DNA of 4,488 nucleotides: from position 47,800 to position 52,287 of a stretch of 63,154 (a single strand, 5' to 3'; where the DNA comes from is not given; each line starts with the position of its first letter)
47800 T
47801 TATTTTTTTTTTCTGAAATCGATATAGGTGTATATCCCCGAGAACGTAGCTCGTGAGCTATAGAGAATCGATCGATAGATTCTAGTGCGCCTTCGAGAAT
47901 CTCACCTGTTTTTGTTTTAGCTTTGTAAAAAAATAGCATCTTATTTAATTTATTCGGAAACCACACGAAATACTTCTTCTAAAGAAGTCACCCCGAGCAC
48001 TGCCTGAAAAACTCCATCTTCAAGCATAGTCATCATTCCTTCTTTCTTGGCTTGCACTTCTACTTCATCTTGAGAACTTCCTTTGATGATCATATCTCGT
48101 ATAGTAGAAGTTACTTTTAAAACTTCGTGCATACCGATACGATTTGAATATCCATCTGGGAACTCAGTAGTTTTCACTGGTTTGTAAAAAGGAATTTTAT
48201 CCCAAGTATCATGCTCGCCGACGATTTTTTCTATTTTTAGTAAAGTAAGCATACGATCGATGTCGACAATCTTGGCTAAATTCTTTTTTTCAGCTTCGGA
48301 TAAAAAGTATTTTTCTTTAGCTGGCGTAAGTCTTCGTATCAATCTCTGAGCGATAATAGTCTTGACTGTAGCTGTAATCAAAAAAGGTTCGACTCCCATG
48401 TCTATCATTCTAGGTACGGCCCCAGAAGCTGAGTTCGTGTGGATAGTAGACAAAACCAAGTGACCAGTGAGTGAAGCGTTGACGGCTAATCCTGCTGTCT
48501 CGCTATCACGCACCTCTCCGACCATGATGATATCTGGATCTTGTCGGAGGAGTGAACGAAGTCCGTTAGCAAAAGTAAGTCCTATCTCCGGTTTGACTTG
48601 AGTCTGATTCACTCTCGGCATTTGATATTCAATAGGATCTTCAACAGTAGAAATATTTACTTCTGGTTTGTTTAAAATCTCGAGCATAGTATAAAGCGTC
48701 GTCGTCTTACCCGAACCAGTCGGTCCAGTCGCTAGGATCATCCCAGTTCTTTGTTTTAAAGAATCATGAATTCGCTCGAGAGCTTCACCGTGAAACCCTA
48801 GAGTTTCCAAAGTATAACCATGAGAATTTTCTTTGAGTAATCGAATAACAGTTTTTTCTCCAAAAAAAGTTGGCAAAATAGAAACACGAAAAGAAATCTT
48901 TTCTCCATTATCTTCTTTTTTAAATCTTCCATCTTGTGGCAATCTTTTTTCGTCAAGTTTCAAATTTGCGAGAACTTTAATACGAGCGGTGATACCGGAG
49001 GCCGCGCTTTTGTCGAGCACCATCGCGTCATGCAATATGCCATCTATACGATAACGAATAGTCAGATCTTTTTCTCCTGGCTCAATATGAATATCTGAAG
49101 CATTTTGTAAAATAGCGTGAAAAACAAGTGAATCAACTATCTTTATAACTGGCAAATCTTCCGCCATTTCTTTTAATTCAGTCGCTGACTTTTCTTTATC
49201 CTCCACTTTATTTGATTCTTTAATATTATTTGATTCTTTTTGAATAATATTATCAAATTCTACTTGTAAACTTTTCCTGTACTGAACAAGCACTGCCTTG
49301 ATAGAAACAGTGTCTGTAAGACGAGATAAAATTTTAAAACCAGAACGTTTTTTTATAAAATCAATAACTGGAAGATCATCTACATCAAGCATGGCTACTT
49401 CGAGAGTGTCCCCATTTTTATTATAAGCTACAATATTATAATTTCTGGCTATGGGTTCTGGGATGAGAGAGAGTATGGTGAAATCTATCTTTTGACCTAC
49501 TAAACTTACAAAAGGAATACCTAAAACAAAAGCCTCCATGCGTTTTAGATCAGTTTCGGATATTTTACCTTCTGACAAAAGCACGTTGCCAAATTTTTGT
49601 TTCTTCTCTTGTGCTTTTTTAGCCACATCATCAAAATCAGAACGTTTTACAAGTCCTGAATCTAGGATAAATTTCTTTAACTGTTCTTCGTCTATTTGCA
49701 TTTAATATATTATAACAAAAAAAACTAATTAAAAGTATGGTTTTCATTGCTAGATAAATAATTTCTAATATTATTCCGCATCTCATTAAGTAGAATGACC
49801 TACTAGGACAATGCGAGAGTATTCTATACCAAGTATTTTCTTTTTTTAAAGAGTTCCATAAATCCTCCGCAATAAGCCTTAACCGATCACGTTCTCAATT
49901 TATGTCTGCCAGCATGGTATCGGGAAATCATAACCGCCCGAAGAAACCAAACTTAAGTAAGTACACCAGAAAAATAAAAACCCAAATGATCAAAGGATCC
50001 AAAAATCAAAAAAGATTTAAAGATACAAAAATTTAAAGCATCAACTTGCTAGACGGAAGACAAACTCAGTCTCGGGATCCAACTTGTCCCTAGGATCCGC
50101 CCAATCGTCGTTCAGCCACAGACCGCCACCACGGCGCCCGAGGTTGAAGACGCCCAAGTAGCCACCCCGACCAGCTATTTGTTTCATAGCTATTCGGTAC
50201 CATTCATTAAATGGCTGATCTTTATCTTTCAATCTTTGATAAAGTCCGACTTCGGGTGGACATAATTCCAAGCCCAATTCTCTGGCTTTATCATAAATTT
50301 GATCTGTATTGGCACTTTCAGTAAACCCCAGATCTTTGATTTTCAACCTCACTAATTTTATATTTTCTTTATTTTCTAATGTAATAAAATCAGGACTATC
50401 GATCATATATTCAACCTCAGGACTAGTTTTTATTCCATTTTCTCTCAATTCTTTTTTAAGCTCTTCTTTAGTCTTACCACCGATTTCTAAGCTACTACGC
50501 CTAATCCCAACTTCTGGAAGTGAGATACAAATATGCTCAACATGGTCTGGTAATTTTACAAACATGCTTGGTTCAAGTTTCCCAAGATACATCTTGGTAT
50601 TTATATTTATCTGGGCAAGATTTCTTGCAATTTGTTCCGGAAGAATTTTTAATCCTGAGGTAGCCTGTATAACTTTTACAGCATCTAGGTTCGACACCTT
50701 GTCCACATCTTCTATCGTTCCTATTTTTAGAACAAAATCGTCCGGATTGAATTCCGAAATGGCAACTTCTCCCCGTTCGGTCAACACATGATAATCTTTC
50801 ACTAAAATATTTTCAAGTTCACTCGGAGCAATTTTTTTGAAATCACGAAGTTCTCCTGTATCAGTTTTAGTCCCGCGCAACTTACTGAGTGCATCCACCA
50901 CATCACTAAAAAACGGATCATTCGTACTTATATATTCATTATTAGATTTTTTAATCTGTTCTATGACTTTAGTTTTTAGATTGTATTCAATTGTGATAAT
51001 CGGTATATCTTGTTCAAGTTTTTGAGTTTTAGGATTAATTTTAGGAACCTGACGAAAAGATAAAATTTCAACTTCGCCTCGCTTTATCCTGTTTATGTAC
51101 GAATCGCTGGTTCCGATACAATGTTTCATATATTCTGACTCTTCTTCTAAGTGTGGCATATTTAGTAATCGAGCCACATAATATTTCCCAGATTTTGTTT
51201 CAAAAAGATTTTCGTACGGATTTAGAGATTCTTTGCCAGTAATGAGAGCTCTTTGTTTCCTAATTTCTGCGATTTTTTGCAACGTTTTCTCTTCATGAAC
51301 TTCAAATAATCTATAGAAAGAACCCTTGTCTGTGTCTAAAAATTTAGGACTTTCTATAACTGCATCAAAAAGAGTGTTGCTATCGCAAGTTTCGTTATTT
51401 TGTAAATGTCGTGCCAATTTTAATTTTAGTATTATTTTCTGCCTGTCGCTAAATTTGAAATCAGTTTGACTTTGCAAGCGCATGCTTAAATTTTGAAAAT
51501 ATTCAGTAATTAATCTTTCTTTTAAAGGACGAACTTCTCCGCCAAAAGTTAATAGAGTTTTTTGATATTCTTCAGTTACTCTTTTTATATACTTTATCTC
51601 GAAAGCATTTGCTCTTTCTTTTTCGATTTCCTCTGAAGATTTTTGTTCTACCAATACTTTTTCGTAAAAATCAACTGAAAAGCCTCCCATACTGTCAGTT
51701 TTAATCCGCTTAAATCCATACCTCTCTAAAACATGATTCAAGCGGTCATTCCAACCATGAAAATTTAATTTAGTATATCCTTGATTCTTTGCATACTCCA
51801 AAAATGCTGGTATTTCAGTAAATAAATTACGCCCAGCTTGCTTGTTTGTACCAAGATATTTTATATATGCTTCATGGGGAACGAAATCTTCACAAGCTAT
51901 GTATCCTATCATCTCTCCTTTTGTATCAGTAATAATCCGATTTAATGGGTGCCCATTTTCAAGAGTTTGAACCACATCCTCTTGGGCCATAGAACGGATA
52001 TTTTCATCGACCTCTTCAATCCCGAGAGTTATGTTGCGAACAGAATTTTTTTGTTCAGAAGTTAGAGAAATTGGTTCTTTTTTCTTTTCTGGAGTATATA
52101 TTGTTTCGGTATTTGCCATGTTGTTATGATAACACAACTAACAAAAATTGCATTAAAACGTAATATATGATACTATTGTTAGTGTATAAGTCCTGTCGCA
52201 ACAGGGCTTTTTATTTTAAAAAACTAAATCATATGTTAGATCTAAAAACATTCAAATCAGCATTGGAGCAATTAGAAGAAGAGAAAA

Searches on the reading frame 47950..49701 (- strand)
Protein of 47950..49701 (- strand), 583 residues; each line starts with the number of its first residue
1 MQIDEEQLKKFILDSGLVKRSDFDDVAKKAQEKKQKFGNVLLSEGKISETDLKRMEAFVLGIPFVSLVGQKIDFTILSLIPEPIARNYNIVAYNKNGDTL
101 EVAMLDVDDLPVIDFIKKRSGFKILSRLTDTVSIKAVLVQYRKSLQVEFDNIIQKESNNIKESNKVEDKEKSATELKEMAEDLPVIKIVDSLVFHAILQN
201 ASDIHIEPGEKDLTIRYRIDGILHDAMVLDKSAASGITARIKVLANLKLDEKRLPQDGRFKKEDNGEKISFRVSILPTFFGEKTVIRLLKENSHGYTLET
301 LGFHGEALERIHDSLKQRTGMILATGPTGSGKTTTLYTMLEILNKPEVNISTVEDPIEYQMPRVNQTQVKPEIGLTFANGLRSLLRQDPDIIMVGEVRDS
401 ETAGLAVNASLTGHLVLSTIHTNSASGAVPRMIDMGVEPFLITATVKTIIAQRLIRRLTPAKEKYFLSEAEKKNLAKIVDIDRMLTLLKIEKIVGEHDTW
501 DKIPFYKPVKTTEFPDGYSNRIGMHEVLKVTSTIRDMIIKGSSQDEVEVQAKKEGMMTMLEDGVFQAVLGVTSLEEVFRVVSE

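Call 34: search_protein_families(library=pfam, proteins=[window:47950-49701:-], max_evalue=0.00001)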
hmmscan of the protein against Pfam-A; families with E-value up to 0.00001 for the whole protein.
window:47950-49701:- (583 aa): 2 families
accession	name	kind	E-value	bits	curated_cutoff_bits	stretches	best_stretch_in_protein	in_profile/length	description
PF00437.27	T2SSE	-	1e-118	396.7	24.9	1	180-579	3-370/370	Type II/IV secretion system protein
PF05157.20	MshEN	-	5.4e-08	33.1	23.1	1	60-137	1-79/90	MshEN domain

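Call 36: list_cluster_members(proteins=[window:47950-49701:-, window:58078-59967:-, window:15223-16611:-, window:10014-11459:-, window:3549-3932:-, window:3939-8702:-, window:25339-27039:-])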
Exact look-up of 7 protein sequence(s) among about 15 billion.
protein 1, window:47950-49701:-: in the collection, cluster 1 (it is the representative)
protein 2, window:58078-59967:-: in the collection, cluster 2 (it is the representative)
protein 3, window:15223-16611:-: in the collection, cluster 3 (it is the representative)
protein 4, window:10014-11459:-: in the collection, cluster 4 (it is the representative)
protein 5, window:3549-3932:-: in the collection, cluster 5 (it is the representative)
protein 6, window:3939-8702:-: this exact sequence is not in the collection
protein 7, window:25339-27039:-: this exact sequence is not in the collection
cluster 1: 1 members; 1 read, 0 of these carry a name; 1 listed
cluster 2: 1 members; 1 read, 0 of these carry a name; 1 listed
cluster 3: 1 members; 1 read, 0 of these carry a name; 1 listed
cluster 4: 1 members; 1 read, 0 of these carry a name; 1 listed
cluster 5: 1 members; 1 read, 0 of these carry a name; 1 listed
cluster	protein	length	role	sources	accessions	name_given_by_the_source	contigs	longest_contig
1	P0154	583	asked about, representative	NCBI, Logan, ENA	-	-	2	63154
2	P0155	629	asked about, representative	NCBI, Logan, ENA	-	-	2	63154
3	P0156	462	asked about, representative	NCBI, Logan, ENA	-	-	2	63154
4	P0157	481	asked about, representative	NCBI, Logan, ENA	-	-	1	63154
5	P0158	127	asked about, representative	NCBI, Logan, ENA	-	-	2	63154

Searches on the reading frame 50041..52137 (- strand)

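Call 34: search_protein_families(library=pfam, proteins=[window:50041-52137:-], max_evalue=0.00001)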
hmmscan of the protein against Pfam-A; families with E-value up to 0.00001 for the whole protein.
window:50041-52137:- (698 aa): 1 family
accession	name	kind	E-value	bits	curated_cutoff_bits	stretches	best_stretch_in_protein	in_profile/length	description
PF14284.11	PcfJ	-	2.9e-07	30.8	25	1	278-400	28-135/147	PcfJ-like protein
